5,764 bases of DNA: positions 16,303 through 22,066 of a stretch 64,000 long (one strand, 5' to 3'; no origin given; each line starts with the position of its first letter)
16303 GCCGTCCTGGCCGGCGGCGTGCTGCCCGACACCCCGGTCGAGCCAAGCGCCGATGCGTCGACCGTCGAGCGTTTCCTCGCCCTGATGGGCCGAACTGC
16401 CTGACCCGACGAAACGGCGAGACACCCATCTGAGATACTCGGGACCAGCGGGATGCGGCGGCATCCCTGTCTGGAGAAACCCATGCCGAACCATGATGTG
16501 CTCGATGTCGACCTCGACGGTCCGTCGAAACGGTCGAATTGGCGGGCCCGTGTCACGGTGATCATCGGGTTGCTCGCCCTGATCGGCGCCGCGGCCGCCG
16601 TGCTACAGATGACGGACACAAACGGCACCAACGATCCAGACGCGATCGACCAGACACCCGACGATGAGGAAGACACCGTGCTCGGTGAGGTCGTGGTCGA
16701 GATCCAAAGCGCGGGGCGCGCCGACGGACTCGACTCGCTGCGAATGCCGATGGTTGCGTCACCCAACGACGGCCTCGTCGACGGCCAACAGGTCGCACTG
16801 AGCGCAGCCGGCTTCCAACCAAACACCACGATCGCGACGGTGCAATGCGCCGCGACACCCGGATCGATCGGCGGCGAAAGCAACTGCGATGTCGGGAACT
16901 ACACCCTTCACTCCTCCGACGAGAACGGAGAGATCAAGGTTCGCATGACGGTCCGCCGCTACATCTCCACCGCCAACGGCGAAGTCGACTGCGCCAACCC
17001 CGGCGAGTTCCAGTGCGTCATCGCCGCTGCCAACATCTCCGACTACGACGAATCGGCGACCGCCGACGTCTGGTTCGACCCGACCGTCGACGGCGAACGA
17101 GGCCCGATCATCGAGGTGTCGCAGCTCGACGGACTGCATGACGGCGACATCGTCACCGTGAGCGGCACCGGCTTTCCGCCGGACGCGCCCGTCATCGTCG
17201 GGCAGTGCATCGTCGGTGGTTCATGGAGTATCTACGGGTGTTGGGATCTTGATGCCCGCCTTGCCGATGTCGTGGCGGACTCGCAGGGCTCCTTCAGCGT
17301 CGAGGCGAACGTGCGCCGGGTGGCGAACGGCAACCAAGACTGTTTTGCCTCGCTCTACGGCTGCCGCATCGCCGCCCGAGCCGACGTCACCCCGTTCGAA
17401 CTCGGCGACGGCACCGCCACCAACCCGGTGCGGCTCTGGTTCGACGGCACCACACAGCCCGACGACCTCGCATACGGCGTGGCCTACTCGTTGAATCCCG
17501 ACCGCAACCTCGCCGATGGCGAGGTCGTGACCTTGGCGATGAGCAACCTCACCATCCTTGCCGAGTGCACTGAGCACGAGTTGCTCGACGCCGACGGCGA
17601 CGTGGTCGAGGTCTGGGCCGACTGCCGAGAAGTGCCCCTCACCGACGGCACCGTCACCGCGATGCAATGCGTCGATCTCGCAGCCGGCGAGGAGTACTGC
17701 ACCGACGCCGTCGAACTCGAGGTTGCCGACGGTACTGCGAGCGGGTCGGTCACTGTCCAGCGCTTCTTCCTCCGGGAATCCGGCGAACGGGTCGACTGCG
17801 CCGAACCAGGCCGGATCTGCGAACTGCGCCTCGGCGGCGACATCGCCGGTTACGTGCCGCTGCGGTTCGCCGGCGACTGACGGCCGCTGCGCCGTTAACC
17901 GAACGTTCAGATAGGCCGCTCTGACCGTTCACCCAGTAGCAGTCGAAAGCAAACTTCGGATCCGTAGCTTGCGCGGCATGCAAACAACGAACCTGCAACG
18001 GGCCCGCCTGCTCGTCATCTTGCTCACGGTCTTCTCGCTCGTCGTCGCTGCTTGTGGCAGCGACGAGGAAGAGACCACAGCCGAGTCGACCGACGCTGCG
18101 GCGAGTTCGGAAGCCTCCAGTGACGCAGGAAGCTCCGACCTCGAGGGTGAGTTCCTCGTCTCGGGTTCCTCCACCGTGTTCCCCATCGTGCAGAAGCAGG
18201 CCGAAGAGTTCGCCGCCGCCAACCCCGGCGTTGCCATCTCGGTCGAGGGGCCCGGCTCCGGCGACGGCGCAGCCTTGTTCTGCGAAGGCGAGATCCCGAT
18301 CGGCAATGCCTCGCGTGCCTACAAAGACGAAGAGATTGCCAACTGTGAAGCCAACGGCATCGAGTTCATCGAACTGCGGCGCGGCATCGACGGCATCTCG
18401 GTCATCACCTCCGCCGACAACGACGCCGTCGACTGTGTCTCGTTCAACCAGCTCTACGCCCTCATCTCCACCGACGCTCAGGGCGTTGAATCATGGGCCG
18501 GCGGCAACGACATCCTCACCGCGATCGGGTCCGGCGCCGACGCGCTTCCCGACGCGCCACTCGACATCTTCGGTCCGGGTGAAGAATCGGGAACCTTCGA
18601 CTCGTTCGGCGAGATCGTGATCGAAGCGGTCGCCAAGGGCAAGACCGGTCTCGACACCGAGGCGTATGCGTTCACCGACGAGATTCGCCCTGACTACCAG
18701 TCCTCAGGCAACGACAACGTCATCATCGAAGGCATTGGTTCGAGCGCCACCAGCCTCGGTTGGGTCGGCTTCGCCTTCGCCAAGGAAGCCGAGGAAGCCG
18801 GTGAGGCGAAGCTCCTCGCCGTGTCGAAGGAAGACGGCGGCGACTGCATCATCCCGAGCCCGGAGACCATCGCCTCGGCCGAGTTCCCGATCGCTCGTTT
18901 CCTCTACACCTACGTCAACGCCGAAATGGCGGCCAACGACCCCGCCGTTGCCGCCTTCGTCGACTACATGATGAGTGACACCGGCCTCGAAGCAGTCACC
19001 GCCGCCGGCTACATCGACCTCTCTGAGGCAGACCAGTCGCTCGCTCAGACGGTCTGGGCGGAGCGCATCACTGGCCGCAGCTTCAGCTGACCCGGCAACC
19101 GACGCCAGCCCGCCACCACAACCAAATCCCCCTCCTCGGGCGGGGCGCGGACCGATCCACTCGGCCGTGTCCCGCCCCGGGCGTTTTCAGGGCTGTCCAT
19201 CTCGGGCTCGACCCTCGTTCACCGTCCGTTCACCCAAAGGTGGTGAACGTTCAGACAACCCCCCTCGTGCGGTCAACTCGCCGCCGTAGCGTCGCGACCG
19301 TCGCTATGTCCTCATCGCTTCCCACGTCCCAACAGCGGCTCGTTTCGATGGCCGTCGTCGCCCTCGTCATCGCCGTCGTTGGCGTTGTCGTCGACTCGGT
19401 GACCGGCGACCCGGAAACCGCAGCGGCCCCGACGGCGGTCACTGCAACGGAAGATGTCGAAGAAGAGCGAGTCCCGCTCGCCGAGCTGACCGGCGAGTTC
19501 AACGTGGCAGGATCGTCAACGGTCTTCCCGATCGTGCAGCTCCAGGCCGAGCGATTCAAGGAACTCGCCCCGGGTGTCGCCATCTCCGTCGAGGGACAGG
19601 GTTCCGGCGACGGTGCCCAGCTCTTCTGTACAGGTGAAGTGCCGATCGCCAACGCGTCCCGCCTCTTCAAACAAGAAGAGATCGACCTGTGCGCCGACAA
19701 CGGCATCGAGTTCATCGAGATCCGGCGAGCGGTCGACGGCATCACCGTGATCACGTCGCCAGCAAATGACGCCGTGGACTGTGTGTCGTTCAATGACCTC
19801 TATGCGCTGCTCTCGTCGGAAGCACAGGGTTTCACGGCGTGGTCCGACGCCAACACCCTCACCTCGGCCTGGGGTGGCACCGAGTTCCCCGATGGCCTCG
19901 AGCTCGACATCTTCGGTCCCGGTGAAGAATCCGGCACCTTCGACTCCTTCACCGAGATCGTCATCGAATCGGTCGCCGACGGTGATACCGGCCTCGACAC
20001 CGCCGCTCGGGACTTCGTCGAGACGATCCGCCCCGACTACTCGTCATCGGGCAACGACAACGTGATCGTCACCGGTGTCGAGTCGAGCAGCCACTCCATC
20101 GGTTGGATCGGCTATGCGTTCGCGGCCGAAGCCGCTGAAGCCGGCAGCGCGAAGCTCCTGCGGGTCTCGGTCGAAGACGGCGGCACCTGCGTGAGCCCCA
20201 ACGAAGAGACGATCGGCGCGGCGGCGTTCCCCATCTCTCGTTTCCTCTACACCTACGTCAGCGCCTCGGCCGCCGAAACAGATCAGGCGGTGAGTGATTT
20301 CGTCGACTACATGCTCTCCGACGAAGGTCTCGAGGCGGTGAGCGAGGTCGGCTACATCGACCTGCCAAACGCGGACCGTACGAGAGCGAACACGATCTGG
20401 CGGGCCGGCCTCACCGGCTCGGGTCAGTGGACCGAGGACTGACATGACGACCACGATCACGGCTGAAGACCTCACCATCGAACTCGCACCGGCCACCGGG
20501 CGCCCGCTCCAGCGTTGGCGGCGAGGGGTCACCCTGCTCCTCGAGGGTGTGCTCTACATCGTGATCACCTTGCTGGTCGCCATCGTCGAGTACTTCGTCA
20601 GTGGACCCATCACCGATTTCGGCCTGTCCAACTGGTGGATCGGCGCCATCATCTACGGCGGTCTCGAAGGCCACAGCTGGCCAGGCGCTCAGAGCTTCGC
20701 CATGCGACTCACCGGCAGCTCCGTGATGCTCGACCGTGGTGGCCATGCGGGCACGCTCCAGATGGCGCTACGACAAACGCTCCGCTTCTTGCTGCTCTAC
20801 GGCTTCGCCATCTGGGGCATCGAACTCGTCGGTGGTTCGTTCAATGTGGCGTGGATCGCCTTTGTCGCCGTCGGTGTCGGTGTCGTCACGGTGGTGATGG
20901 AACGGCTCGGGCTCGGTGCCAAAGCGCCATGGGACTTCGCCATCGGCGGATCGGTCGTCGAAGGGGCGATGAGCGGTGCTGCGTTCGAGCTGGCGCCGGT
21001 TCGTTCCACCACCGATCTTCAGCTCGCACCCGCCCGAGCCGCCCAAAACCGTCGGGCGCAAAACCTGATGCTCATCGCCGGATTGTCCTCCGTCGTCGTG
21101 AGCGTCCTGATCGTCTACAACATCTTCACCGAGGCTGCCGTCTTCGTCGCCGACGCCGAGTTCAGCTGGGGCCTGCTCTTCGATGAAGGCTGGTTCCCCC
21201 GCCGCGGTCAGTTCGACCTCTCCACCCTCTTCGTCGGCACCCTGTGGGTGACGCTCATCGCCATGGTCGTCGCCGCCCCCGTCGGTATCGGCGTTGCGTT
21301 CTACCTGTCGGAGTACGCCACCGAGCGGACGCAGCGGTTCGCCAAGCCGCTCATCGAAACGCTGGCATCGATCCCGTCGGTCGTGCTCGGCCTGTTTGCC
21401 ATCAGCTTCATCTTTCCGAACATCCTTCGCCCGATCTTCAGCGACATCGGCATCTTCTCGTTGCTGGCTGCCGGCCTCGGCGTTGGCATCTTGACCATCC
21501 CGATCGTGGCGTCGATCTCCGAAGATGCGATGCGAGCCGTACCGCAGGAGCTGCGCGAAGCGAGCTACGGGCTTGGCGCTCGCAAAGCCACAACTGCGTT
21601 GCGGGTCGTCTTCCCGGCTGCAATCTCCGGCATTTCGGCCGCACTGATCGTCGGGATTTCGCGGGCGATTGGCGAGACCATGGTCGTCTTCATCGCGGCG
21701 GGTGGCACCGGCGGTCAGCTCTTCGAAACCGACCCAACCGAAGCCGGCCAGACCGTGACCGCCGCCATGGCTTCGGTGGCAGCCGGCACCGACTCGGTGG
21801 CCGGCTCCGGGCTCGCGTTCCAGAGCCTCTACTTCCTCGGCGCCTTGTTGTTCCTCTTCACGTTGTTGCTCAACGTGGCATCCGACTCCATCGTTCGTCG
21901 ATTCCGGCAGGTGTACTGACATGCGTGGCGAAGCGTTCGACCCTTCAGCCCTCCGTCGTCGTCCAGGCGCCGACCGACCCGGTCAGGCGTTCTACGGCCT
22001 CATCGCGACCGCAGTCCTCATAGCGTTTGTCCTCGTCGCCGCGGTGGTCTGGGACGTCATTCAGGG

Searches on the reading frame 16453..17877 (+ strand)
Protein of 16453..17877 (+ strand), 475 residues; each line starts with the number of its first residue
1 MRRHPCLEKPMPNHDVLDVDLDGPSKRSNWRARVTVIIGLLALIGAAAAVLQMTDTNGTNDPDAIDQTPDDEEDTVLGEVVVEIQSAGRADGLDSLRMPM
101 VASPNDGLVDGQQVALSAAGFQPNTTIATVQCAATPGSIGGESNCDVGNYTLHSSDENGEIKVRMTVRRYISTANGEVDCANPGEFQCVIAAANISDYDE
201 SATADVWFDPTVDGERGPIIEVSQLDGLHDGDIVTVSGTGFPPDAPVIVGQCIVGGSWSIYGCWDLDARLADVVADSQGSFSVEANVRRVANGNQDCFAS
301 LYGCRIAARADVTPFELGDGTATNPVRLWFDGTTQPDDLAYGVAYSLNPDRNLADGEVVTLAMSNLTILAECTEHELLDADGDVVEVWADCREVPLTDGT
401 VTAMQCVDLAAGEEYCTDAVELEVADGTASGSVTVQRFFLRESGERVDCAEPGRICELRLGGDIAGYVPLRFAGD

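Call 66: search_protein_families(library=pfam, proteins=[window:16453-17877:+], max_evalue=0.01)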
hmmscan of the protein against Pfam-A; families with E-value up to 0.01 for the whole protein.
window:16453-17877:+ (475 aa): 1 family
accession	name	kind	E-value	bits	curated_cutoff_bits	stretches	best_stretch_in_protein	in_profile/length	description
PF00960.24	Neocarzinostat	-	5.1e-23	81.6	25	2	102-203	3-105/110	Neocarzinostatin family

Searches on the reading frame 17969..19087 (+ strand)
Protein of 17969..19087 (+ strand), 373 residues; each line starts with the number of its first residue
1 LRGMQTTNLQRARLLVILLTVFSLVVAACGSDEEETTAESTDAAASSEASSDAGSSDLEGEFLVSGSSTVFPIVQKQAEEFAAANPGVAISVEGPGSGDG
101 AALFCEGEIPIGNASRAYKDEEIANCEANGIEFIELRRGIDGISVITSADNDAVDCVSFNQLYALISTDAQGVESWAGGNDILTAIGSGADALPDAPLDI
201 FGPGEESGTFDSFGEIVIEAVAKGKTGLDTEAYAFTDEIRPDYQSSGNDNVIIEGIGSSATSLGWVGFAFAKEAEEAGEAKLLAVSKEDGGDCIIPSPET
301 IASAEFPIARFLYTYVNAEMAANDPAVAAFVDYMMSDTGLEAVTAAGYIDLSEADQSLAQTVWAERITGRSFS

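Call 3: search_protein_families(library=pfam, proteins=[window:17969-19087:+], max_evalue=0.01)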
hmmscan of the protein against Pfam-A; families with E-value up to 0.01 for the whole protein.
window:17969-19087:+ (373 aa): 3 families
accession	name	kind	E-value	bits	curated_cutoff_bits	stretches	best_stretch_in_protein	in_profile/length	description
PF12849.12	PBP_like_2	-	2.1e-32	113.4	27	1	54-337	4-266/267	PBP superfamily domain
PF13531.11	SBP_bac_11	-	8.1e-05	22.9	25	1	286-348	170-226/227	Bacterial extracellular solute-binding protein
PF12727.12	PBP_like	-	0.0058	16.2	27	0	78-128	1-51/193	PBP superfamily domain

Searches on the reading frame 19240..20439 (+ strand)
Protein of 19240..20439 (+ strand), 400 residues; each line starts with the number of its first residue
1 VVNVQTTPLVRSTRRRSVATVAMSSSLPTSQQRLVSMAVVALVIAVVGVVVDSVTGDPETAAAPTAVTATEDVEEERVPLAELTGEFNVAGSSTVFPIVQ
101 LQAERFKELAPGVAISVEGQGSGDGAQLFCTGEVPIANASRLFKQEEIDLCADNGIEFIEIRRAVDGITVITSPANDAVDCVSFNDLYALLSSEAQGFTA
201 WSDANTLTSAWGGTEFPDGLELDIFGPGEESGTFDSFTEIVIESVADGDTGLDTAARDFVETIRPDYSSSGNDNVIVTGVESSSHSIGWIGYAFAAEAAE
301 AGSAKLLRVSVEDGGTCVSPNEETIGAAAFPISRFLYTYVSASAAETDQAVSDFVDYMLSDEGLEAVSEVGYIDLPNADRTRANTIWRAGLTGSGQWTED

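Call 3: search_protein_families(library=pfam, proteins=[window:19240-20439:+], max_evalue=0.01)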
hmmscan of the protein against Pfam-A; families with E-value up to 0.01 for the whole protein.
window:19240-20439:+ (400 aa): 3 families
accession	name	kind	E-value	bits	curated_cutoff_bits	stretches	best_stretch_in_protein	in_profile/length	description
PF12849.12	PBP_like_2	-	6.6e-34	118.3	27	1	85-362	10-267/267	PBP superfamily domain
PF13531.11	SBP_bac_11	-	0.00014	22.2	25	0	311-372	171-226/227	Bacterial extracellular solute-binding protein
PF01547.30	SBP_bac_1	-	0.0085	16.5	26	0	100-127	11-38/307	Bacterial extracellular solute-binding protein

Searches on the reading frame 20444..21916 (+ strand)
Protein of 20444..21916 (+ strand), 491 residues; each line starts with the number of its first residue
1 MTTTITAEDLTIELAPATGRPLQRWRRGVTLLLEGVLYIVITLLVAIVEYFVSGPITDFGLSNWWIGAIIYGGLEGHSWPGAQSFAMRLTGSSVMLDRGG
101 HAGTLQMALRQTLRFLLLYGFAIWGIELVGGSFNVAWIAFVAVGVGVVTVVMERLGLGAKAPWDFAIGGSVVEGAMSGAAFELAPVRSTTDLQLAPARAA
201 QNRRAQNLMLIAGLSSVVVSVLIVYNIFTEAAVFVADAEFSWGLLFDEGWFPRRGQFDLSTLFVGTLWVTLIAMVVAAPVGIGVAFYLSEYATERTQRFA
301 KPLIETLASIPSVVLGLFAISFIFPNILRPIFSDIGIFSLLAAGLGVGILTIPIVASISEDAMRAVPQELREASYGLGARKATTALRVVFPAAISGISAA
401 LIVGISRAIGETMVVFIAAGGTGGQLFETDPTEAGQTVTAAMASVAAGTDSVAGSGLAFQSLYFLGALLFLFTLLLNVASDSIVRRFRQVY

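Call 3: search_protein_families(library=pfam, proteins=[window:20444-21916:+], max_evalue=0.01)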
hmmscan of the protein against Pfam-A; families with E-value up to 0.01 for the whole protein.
window:20444-21916:+ (491 aa): 1 family
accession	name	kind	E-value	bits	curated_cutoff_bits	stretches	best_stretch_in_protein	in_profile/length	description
PF00528.27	BPD_transp_1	-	1.9e-16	60.8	26.4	1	281-487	5-178/184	Binding-protein-dependent transport system inner membrane component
